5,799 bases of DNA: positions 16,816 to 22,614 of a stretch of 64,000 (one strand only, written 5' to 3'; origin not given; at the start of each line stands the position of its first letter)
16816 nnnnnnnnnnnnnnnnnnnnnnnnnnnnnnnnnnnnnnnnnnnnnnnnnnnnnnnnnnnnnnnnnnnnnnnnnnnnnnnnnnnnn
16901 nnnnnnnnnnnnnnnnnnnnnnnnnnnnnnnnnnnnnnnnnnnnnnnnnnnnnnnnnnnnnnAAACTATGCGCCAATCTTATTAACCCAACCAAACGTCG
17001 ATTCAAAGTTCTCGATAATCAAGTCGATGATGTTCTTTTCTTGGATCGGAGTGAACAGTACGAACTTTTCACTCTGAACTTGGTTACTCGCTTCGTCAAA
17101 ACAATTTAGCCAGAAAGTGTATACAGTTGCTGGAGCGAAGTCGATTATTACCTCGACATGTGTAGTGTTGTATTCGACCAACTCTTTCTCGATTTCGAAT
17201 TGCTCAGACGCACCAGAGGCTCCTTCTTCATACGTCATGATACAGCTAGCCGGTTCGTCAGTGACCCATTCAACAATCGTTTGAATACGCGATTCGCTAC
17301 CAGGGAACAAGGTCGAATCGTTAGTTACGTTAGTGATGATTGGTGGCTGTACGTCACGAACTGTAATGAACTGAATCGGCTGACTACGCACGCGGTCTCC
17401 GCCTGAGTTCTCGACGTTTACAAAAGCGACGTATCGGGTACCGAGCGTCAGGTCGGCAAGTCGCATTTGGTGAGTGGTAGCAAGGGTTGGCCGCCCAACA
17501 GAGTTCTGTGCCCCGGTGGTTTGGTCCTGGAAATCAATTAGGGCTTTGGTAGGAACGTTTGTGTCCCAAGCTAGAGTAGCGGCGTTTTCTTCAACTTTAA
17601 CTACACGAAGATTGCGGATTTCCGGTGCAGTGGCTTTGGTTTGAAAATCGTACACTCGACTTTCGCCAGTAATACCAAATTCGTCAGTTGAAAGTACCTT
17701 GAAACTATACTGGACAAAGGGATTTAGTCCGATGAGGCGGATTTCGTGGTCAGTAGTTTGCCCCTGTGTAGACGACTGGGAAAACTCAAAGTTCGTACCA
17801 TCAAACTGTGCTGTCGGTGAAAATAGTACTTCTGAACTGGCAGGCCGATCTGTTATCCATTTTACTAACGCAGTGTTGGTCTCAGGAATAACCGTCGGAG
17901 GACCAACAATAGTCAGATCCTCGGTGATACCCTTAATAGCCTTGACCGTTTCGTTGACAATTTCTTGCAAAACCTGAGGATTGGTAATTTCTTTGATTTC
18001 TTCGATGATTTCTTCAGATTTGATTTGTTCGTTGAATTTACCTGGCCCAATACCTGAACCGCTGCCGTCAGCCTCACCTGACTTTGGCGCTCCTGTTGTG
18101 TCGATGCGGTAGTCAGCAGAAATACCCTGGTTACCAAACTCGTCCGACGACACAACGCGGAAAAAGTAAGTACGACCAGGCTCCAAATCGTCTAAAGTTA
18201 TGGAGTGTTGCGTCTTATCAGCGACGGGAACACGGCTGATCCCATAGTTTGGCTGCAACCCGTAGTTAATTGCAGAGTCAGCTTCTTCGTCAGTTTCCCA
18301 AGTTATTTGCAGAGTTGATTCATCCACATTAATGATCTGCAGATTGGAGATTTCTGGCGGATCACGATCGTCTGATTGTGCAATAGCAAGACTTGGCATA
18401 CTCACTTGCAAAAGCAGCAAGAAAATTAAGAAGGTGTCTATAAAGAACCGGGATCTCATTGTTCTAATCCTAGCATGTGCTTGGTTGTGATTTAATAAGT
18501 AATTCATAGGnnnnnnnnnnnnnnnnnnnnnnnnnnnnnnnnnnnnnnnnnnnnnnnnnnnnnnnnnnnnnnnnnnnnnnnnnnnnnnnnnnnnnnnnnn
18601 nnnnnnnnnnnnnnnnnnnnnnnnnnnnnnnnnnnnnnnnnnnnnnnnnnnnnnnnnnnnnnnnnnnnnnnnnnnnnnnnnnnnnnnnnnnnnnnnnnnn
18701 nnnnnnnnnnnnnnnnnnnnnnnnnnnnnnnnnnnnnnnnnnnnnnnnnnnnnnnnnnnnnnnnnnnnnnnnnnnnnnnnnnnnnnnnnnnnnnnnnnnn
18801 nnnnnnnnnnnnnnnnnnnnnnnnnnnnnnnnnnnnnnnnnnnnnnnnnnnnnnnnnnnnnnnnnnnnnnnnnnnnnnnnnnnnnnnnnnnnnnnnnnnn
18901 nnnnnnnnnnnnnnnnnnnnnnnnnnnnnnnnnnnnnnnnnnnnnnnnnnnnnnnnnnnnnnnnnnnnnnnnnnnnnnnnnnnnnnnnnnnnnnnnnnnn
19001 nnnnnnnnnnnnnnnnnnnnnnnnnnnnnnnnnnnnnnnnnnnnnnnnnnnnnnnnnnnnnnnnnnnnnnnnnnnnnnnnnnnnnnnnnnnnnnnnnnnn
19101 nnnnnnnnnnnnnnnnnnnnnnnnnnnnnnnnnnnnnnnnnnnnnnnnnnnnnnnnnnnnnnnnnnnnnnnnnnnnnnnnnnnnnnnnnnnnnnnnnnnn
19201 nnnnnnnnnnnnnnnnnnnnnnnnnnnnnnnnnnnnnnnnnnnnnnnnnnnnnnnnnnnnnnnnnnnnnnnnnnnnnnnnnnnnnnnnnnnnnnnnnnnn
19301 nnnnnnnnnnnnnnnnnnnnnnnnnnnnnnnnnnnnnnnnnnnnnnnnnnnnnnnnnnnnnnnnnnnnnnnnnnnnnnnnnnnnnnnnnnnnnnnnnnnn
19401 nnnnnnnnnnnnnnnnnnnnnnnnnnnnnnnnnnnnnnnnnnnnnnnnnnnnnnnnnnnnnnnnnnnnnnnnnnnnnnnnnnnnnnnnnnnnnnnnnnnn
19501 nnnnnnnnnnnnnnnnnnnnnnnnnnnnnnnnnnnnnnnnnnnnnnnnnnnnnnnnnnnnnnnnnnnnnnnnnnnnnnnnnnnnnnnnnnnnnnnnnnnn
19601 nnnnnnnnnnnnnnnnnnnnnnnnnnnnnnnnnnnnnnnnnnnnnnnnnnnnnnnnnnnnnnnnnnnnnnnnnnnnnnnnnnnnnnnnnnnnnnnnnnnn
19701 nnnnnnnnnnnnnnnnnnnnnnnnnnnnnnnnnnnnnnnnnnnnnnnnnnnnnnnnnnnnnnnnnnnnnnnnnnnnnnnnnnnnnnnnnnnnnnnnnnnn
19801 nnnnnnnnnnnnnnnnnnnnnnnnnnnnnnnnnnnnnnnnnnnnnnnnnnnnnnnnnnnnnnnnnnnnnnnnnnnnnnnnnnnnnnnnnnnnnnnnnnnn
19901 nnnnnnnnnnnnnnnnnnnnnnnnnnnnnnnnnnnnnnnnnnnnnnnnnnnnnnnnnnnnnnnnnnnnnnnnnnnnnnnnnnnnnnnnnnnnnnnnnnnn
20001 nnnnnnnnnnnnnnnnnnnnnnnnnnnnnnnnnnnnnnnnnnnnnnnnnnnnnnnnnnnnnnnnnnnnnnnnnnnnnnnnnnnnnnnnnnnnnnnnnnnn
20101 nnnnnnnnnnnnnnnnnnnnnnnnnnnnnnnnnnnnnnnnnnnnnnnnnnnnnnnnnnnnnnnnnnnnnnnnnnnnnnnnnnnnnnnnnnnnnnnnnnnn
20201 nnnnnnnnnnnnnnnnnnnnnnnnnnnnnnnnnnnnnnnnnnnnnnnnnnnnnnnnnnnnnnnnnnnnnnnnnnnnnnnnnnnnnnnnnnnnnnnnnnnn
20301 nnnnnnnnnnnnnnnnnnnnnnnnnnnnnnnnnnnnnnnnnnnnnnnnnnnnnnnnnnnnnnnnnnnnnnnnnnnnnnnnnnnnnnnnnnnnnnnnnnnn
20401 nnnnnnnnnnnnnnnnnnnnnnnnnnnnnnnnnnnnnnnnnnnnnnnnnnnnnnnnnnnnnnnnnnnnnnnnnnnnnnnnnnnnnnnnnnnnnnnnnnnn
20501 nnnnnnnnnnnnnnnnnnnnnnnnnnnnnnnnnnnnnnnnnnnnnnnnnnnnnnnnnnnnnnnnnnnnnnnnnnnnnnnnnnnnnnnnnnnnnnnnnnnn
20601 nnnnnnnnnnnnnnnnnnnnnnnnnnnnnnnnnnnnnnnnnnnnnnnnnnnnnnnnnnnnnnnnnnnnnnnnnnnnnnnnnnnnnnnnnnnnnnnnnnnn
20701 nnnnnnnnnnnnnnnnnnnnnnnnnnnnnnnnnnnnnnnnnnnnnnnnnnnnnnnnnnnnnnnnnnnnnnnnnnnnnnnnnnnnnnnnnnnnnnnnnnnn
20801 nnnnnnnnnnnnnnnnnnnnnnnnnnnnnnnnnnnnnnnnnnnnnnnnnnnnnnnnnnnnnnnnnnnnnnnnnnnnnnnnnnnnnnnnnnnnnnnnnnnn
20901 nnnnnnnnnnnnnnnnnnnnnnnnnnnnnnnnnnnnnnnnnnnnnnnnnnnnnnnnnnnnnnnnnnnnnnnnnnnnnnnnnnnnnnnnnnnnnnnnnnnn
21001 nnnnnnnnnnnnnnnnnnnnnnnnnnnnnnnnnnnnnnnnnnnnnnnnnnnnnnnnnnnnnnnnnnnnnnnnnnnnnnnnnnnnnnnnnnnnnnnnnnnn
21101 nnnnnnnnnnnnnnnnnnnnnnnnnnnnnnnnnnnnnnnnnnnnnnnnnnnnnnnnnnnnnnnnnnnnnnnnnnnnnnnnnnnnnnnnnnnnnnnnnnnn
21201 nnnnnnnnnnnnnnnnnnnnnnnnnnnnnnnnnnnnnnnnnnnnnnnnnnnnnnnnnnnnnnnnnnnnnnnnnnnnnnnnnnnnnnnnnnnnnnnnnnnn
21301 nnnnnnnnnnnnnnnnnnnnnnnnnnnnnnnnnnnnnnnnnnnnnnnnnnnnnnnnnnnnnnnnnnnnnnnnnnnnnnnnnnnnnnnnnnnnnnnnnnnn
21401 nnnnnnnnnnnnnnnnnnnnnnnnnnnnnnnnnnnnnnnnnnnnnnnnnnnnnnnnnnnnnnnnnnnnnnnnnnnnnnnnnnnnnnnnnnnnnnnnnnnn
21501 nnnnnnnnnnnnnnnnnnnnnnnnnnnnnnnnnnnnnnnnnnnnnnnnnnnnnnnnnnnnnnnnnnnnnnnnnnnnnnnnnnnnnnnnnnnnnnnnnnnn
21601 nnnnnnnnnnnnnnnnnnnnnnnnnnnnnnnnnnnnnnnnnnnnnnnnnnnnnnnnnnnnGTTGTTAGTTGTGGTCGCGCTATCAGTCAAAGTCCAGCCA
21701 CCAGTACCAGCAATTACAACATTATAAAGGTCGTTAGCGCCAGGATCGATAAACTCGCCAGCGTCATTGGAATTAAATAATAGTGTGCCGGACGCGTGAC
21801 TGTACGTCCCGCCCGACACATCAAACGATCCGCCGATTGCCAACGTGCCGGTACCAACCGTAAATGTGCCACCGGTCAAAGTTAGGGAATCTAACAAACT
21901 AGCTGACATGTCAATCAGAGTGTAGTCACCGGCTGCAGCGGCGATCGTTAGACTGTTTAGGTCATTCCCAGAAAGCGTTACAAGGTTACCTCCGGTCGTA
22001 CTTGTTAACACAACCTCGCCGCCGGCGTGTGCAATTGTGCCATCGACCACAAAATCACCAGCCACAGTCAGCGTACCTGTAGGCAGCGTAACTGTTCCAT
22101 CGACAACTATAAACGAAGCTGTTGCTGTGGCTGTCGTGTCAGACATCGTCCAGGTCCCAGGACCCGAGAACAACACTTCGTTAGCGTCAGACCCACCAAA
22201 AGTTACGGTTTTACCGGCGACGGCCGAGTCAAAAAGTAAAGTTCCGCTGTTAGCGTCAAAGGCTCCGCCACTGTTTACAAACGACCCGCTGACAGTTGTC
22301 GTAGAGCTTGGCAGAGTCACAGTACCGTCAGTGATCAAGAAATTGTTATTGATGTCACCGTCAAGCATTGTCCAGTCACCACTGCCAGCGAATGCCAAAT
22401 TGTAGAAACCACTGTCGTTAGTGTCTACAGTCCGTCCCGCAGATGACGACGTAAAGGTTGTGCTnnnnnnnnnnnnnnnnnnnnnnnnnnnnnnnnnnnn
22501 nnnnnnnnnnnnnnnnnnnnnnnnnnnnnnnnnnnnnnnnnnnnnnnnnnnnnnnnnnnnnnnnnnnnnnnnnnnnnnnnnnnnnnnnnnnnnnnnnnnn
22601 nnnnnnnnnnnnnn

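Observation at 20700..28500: Three tandem ~2.4-kb in-frame super-repeats inside the giant gene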

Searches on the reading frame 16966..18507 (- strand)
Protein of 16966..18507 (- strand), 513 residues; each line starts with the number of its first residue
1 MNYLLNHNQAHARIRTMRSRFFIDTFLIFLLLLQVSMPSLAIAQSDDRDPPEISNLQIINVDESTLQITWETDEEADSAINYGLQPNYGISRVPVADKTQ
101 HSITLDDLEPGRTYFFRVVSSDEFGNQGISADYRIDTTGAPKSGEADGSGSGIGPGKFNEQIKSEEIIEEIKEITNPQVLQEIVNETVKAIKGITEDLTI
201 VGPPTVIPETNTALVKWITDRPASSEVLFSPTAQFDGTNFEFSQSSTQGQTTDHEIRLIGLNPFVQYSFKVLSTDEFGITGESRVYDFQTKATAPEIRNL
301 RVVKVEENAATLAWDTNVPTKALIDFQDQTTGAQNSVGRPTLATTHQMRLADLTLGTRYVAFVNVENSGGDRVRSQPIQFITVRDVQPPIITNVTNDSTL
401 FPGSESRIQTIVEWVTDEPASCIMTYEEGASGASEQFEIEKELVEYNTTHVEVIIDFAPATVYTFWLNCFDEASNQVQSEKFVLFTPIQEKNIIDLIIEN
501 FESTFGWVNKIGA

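Call 10: search_protein_families(library=pfam, proteins=[window:16966-18507:-], max_evalue=0.001)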
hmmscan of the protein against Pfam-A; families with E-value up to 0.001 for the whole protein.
window:16966-18507:- (513 aa): 4 families
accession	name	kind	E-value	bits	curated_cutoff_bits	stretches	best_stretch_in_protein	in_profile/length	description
PF16656.11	Pur_ac_phosph_N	-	1.1e-21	77.6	30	2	52-135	2-91/93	Purple acid Phosphatase, N-terminal domain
PF00041.27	fn3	-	1.5e-18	67.2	25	2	50-127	2-75/84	Fibronectin type III domain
PF25059.1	FN3_DSCAM-DSCAML_C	-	1e-07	32.6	39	0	97-137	41-79/89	DSCAM/DSCAML C-terminal Fn3-like domain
PF25300.1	Fn3_Dep-1_3rd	-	0.00062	20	26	0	54-119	1-70/85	Dep-1 third Fn3-like domain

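Call 17: find_encoding_contigs(protein=window:16966-18507:-, flank=10000, max_places=6)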
Protein window:16966-18507:- (513 aa): no gene with exactly this product is on record in the collection.

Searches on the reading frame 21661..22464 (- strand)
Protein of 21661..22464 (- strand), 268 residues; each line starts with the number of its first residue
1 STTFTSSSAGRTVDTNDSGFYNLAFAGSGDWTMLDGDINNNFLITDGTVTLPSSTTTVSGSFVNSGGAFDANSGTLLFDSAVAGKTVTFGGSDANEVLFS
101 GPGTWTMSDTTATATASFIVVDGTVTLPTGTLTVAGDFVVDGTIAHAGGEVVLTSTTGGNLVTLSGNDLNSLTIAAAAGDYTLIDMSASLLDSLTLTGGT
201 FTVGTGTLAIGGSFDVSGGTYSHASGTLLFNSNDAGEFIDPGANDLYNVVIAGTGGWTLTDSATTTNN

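Call 47: search_protein_families(library=pfam, proteins=[window:21661-22464:-], max_evalue=5)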
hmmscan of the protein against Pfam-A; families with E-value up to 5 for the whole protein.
window:21661-22464:- (268 aa): 2 families
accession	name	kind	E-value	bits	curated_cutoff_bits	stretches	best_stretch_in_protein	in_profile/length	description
PF18463.6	PCSK9_C3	-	0.58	10.8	26.7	0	248-265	20-37/74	Proprotein convertase subtilisin-like/kexin type 9 C-terminal domain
PF18715.7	Phage_spike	-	3.5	8.1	28.2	0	124-151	23-50/53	Phage spike trimer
